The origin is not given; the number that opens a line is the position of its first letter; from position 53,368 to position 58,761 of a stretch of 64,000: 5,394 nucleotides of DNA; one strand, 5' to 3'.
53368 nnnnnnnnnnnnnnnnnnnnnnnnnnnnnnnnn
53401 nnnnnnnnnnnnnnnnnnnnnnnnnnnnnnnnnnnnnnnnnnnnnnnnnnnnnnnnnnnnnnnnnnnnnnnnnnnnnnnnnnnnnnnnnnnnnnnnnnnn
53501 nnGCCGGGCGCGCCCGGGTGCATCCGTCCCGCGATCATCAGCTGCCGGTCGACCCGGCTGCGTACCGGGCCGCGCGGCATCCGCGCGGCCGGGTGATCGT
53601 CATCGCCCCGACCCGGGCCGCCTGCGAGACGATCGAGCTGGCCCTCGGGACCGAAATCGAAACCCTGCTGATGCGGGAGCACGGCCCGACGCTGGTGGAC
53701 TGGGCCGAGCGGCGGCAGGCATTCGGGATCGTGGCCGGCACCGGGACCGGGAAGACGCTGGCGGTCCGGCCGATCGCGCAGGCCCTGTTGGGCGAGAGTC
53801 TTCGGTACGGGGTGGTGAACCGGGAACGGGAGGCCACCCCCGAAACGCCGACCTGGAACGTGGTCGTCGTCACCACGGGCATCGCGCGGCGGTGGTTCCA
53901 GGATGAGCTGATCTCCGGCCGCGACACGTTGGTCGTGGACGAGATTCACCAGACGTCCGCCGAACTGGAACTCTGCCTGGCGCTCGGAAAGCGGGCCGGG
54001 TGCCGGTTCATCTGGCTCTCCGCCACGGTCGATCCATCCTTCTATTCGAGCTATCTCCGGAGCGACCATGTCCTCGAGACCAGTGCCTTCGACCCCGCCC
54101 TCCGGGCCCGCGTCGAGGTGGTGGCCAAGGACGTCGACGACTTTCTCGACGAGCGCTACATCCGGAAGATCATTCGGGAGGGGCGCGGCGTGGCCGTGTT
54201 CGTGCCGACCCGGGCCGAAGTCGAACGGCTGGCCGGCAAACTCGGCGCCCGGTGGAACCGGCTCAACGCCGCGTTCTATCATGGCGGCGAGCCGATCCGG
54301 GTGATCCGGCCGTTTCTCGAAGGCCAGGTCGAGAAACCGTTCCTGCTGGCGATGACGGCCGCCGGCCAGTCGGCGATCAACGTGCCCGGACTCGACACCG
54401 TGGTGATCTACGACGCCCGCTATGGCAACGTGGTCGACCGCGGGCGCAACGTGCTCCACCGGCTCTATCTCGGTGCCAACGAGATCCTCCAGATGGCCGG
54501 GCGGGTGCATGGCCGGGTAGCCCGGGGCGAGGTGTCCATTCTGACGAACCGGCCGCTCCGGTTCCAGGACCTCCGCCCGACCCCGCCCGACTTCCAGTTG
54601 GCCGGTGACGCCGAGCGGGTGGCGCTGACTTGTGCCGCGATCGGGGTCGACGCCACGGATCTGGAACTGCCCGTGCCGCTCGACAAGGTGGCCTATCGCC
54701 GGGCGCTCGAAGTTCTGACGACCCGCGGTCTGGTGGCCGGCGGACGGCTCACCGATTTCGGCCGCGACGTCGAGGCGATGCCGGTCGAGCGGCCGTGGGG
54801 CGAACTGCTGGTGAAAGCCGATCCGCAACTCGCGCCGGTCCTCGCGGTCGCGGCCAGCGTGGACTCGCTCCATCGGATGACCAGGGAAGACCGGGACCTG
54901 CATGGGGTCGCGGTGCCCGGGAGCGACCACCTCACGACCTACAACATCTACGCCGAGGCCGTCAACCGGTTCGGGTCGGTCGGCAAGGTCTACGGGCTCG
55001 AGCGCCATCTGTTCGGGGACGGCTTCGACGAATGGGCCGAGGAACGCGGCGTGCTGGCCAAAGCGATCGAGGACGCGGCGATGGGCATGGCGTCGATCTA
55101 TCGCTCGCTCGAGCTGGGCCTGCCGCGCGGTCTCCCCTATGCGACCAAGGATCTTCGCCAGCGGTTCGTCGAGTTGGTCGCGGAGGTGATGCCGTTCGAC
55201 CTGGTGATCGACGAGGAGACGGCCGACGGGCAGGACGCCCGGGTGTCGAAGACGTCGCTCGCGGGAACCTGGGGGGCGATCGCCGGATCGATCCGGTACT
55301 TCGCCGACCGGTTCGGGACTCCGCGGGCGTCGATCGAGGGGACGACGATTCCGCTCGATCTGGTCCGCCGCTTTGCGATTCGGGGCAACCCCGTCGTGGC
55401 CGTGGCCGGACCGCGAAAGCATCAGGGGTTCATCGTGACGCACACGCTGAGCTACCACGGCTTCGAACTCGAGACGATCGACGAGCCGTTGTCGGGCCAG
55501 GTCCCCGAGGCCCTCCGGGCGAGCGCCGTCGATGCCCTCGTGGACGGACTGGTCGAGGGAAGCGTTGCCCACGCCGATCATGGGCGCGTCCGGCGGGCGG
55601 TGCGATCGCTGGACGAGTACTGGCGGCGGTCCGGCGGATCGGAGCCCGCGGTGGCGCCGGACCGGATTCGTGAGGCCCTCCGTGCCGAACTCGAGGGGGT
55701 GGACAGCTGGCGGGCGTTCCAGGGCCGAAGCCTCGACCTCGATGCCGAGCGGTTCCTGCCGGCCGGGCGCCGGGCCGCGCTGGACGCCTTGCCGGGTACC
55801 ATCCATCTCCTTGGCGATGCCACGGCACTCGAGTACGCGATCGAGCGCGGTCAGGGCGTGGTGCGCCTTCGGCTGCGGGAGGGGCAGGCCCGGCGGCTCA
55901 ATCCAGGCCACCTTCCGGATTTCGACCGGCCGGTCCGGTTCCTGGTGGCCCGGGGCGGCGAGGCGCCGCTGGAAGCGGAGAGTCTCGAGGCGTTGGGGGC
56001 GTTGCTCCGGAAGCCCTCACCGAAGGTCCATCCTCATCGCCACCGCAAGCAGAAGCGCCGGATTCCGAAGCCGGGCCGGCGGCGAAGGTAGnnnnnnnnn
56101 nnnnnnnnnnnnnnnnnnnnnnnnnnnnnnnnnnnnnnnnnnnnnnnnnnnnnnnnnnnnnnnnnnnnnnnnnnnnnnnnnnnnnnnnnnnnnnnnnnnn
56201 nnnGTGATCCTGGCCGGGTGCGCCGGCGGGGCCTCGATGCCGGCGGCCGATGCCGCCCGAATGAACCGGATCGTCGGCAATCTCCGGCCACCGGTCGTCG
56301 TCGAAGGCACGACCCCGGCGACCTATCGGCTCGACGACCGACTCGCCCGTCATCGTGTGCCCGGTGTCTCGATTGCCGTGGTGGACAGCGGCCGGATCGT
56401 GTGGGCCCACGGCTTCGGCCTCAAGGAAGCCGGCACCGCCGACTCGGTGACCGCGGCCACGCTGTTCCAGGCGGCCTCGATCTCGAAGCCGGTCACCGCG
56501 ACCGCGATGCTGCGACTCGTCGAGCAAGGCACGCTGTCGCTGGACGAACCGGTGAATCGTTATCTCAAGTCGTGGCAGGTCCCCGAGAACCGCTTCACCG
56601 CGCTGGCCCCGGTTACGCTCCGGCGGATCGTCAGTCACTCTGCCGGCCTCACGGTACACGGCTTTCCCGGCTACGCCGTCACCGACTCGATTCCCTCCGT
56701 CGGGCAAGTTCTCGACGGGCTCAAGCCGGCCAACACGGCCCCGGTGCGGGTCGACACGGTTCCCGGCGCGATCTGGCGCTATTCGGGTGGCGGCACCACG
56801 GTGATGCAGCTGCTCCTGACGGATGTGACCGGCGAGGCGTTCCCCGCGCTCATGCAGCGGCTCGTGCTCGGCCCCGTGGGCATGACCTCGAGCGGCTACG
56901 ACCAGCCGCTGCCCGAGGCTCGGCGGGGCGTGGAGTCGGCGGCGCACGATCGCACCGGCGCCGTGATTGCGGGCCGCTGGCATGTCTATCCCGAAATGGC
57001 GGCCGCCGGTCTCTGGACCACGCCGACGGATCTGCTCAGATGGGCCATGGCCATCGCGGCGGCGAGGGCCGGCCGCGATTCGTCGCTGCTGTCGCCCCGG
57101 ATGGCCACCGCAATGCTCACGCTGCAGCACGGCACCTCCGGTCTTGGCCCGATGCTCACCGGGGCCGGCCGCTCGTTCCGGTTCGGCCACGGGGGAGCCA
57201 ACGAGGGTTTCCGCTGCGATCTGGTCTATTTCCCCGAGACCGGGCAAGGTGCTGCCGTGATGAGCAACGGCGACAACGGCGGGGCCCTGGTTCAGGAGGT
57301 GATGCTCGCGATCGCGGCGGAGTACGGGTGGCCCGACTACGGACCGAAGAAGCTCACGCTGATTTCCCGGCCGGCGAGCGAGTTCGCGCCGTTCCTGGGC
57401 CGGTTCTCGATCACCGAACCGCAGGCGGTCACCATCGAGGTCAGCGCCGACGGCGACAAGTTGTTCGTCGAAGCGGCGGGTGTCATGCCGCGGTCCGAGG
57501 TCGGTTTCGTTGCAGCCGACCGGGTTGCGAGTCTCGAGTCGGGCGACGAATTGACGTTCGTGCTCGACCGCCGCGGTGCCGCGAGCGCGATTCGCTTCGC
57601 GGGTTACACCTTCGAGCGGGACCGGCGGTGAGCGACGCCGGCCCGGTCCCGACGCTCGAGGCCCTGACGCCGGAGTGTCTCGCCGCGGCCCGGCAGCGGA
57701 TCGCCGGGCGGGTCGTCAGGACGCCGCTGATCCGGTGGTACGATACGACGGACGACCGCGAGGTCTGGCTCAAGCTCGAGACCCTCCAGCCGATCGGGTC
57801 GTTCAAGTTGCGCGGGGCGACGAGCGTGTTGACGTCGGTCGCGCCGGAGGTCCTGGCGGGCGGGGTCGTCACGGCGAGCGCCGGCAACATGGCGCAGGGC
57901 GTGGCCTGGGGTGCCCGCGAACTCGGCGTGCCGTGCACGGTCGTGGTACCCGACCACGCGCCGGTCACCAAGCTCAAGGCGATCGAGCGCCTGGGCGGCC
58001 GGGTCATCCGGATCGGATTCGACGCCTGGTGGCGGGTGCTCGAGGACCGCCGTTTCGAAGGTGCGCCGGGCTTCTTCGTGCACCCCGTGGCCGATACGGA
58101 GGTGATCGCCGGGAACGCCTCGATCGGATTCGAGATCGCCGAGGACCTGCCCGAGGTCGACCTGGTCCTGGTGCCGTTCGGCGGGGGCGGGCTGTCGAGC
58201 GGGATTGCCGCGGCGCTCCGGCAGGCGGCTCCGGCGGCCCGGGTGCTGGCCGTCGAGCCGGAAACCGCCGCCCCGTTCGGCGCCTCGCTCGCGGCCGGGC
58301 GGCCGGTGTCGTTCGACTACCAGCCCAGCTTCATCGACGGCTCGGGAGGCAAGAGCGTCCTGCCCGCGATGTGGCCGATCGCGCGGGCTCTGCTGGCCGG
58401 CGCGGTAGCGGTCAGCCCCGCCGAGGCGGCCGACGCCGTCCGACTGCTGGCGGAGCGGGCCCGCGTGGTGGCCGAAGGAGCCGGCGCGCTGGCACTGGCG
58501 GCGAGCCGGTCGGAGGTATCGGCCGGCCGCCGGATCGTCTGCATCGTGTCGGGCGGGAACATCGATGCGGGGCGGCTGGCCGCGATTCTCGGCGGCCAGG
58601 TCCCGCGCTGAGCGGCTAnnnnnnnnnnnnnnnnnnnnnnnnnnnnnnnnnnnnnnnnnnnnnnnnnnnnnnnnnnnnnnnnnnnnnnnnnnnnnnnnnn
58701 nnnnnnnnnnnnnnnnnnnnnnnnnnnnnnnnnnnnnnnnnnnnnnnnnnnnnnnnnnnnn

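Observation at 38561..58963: Cluster-level observation: three UGA-Sec thiol-oxidoreductase genes within 20 kb imply a Sec-decoding lineage with an under-annotated selenoproteome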

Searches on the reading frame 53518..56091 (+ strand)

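Call 19: search_protein_families(library=pfam, proteins=[window:53518-56091:+], max_evalue=0.001)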
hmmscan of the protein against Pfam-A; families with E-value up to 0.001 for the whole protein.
window:53518-56091:+ (857 aa): 3 families
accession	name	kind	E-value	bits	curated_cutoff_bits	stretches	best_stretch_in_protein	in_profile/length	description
PF00271.37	Helicase_C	-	2.5e-07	31.4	23.5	1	215-331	6-107/110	Helicase conserved C-terminal domain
PF00270.35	DEAD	-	4.8e-07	30.1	26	0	113-172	95-161/167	DEAD/DEAH box helicase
PF25199.1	nSTAND_NTPase5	-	0.00024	21.4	34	1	64-161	39-123/145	Novel STAND NTPase 5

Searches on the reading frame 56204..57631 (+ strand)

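Call 19: search_protein_families(library=pfam, proteins=[window:56204-57631:+], max_evalue=0.001)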
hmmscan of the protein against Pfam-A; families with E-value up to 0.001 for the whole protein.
window:56204-57631:+ (475 aa): 2 families
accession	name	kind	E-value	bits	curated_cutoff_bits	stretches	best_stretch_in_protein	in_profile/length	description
PF00144.29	Beta-lactamase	-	6e-52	177.3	27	1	44-361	6-315/329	Beta-lactamase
PF13354.11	Beta-lactamase2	-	0.0004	20.2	22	0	81-117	14-50/214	Beta-lactamase enzyme family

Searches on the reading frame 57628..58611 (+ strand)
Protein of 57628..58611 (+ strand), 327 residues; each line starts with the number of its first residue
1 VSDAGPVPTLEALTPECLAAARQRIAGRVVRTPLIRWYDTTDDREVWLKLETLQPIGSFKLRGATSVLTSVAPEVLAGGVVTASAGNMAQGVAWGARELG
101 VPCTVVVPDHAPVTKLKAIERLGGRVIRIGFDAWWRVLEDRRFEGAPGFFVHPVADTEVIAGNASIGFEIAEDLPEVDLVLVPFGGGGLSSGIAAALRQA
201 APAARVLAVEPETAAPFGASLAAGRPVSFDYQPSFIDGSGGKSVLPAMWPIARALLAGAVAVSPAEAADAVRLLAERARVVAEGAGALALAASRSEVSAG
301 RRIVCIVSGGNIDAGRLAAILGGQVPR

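Call 19: search_protein_families(library=pfam, proteins=[window:57628-58611:+], max_evalue=0.001)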
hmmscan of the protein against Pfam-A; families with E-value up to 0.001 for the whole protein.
window:57628-58611:+ (327 aa): 1 family
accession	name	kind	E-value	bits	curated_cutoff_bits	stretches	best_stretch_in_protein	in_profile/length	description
PF00291.31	PALP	-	2.8e-70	237.4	35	1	29-309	5-295/295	Pyridoxal-phosphate dependent enzyme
